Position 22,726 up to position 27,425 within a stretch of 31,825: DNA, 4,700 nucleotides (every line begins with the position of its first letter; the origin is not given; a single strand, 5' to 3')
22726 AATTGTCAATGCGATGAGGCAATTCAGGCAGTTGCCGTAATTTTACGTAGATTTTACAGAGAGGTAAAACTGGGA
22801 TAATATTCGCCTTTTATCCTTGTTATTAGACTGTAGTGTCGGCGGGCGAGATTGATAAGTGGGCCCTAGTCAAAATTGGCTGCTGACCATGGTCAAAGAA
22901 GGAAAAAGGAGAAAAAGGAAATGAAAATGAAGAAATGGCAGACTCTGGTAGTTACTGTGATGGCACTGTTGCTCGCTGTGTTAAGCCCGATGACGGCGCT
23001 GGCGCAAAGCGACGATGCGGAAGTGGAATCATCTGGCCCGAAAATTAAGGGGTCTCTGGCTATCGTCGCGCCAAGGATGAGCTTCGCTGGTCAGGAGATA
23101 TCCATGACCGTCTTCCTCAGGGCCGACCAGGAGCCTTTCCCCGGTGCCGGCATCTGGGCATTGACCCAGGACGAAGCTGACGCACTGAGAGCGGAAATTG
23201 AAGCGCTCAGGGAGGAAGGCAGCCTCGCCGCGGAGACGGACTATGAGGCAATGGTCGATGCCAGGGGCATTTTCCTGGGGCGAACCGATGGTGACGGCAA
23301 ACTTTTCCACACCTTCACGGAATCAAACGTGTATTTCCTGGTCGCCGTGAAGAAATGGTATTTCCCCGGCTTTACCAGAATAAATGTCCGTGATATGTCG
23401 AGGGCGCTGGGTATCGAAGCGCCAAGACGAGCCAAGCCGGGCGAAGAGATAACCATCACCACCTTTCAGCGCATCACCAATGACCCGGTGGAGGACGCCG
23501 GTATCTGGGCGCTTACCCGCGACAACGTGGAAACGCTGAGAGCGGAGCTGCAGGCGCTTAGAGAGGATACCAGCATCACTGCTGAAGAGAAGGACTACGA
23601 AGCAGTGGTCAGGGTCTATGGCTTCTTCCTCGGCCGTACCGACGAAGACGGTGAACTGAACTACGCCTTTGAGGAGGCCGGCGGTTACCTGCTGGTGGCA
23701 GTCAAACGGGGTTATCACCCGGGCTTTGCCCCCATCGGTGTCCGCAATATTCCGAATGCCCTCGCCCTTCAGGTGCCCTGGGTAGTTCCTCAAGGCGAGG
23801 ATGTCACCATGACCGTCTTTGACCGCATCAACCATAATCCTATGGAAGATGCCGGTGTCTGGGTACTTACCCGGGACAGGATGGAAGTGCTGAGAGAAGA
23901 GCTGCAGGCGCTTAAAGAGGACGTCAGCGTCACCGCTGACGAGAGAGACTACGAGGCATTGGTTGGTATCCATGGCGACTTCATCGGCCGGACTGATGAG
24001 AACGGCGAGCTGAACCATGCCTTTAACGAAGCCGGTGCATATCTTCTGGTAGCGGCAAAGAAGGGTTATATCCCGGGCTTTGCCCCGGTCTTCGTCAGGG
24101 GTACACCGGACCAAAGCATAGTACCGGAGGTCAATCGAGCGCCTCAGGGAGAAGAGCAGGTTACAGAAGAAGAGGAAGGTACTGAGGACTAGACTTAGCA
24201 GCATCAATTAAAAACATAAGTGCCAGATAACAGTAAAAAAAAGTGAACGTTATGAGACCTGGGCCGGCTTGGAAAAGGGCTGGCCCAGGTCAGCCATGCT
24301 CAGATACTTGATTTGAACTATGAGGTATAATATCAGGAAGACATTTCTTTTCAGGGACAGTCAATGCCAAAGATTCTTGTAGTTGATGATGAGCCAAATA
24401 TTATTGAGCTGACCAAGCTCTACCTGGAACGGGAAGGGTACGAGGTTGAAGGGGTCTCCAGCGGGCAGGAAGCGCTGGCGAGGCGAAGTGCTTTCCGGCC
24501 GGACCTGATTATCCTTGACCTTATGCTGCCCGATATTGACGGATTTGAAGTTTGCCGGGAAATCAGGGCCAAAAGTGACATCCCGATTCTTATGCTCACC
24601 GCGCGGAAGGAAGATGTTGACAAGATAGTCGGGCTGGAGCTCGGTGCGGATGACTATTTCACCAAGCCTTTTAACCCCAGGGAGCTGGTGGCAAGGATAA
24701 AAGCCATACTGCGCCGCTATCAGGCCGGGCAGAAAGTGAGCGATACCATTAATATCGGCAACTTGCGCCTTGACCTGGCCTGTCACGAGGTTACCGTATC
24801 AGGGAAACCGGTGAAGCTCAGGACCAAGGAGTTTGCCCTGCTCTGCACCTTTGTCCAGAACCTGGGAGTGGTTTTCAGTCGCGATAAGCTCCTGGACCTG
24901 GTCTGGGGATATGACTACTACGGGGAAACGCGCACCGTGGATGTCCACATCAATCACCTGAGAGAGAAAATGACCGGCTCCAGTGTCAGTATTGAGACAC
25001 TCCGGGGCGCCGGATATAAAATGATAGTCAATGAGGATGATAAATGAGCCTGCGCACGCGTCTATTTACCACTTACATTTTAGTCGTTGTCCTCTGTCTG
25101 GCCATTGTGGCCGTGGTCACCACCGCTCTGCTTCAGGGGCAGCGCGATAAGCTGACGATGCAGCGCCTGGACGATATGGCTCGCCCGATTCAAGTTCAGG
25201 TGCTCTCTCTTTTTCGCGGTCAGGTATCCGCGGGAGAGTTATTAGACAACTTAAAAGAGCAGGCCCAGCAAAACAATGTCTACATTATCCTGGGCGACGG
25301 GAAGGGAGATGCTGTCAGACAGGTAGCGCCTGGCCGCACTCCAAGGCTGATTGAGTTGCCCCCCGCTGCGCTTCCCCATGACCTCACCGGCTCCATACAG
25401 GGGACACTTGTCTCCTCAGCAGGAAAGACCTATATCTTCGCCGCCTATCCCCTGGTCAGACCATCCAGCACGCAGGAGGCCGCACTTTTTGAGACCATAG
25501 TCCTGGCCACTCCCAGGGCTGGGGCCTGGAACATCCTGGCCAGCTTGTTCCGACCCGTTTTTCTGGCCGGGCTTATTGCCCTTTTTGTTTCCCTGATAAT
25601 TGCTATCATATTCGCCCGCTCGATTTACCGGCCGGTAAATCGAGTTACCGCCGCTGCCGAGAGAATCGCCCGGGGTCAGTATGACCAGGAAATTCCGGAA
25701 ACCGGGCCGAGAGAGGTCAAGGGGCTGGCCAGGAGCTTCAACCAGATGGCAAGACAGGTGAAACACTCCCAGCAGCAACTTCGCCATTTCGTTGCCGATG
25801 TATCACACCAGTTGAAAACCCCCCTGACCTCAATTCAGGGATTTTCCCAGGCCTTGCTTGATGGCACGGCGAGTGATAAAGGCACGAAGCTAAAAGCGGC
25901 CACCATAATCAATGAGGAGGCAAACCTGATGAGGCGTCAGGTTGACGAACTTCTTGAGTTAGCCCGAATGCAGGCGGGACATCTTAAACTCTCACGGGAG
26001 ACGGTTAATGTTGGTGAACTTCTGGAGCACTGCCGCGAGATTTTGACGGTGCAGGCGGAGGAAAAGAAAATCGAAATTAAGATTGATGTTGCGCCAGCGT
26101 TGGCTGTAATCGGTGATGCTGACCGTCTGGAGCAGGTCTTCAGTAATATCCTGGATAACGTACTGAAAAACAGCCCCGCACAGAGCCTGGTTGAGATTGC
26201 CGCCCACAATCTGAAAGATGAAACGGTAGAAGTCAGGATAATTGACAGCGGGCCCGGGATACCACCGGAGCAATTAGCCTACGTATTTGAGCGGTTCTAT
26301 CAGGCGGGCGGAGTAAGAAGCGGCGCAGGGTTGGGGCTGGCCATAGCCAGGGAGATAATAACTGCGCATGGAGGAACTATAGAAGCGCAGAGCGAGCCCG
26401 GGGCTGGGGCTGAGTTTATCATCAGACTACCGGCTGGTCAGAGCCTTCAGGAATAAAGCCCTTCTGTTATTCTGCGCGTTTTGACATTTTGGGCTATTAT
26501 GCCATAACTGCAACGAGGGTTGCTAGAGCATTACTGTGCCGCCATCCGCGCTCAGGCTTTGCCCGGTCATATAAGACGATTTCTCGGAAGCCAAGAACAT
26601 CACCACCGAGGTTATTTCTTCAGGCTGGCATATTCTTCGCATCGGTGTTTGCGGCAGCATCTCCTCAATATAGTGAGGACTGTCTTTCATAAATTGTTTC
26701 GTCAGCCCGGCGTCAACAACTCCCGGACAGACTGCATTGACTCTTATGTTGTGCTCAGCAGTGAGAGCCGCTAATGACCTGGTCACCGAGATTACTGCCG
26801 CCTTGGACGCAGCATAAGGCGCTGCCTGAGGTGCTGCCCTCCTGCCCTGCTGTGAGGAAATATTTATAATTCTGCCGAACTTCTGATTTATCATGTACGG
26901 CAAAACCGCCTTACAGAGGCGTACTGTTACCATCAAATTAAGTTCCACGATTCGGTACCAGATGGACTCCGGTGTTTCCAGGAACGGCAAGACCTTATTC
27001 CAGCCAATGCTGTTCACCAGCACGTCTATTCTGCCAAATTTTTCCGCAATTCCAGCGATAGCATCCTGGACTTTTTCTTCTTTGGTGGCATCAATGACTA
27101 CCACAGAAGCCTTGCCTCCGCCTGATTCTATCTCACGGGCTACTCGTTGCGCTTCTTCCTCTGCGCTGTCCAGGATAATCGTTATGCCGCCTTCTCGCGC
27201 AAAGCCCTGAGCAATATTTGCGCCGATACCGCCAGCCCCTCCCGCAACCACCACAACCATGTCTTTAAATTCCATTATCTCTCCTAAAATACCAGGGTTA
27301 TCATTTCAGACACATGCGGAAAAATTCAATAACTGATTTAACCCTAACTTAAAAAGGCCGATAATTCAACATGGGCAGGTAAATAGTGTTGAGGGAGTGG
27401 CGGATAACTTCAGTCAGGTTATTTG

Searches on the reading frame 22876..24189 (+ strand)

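Call 44: search_protein_families(library=pfam, proteins=[window:22876-24189:+], max_evalue=0.001)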
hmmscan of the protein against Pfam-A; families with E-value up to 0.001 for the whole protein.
window:22876-24189:+ (438 aa): 3 families
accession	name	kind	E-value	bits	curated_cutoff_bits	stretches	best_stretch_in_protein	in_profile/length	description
PF23374.1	Fn3_arc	-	2.1e-06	28.1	28.9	0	238-263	33-58/78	Archaeal fibronectin-III type-like domain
PF10670.15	DUF4198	-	5.2e-06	27.2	34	0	233-276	164-206/209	Domain of unknown function (DUF4198)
PF10794.15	DUF2606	-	0.00071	19.8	25.4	0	366-394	81-109/134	Protein of unknown function (DUF2606)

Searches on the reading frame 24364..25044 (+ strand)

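Call 44: search_protein_families(library=pfam, proteins=[window:24364-25044:+], max_evalue=0.001)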
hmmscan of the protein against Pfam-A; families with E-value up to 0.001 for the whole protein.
window:24364-25044:+ (227 aa): 2 families
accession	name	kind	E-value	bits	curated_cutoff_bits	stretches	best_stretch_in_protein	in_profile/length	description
PF00072.30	Response_reg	-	5.8e-33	113.8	30.2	1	4-113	1-111/111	Response regulator receiver domain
PF00486.34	Trans_reg_C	-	1.8e-24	86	26.2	1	147-220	1-77/77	Transcriptional regulatory protein, C terminal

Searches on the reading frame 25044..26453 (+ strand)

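Call 44: search_protein_families(library=pfam, proteins=[window:25044-26453:+], max_evalue=0.001)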
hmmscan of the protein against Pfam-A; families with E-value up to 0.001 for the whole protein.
window:25044-26453:+ (470 aa): 3 families
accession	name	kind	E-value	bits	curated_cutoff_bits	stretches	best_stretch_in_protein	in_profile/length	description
PF02518.31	HATPase_c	-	3.7e-29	101.8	26.4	1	357-464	1-109/111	Histidine kinase-, DNA gyrase B-, and HSP90-like ATPase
PF00512.31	HisKA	-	2.6e-17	63.1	26.9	1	246-312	2-66/66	His Kinase A (phospho-acceptor) domain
PF00672.30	HAMP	-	5.1e-14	52.8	25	1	190-239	2-51/53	HAMP domain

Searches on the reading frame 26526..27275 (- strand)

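Call 44: search_protein_families(library=pfam, proteins=[window:26526-27275:-], max_evalue=0.001)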
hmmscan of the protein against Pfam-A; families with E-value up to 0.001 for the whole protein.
window:26526-27275:- (250 aa): 5 families
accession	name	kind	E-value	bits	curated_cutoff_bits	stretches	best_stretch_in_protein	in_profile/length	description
PF13561.12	adh_short_C2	-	1.5e-64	218.3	27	1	14-246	3-234/236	Enoyl-(Acyl carrier protein) reductase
PF00106.31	adh_short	-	4e-56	190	26.6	1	7-197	2-192/195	short chain dehydrogenase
PF08659.16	KR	-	1.7e-11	44.8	22.6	1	8-162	3-157/180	KR domain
PF01370.27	Epimerase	-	1.4e-06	28.3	20.9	1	8-170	1-158/240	NAD dependent epimerase/dehydratase family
PF23441.1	SDR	-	2.7e-05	24.1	27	1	6-250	8-258/258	SDR-like rossmann domain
